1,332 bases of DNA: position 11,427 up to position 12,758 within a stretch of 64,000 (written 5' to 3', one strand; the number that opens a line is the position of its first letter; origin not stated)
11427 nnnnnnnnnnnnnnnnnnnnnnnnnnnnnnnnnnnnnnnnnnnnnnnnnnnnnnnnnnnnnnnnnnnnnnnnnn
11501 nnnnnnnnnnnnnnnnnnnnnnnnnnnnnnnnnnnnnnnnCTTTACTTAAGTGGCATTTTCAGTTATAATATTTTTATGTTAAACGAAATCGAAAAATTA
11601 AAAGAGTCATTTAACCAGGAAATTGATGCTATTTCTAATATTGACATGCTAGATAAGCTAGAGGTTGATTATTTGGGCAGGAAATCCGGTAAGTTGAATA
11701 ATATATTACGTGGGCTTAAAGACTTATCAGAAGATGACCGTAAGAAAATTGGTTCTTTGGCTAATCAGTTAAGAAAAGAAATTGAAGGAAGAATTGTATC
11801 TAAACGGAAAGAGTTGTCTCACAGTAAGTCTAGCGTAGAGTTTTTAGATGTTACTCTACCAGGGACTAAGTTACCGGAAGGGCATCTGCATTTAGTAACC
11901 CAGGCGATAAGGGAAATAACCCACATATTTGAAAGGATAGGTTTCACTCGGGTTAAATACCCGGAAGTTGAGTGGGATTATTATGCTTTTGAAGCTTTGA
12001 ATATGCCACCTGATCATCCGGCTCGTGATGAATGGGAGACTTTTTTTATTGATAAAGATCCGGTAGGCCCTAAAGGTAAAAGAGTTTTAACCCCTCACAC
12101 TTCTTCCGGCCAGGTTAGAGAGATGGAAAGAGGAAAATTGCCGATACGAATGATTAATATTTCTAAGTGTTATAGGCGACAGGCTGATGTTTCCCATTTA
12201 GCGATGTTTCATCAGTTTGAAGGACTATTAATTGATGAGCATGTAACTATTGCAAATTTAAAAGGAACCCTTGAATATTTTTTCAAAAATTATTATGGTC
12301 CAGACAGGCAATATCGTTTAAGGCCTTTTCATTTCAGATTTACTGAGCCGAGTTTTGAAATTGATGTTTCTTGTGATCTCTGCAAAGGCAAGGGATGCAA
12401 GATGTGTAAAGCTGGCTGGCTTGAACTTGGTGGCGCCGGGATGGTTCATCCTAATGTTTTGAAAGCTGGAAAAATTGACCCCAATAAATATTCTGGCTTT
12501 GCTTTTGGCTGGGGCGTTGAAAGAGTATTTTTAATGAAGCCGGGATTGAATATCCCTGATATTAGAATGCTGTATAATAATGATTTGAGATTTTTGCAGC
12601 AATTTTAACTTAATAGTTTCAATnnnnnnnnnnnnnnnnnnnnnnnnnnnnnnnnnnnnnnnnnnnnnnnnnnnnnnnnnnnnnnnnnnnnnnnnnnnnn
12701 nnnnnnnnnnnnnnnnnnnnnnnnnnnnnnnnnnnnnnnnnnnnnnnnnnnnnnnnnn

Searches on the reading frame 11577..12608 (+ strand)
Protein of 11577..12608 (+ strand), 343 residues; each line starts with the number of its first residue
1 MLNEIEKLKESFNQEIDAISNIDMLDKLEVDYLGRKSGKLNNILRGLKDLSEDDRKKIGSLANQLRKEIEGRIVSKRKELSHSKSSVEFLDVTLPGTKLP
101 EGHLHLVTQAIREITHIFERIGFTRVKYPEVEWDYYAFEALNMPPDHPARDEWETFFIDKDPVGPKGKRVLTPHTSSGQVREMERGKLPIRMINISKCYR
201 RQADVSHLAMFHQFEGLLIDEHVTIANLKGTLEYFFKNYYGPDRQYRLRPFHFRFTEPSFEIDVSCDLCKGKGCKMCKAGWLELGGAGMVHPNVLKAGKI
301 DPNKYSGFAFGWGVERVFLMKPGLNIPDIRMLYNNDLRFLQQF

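Call 43: search_protein_families(library=pfam, proteins=[window:11577-12608:+], max_evalue=0.00001)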
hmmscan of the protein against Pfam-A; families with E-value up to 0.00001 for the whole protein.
window:11577-12608:+ (343 aa): 2 families
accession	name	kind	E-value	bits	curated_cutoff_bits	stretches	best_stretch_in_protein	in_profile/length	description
PF01409.25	tRNA-synt_2d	-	8.3e-81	271.5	19.8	1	90-343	2-246/246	tRNA synthetases class II core domain (F)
PF02912.23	Phe_tRNA-synt_N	-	1.2e-14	54.4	22.3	1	21-82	2-62/69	Aminoacyl tRNA synthetase class II, N-terminal domain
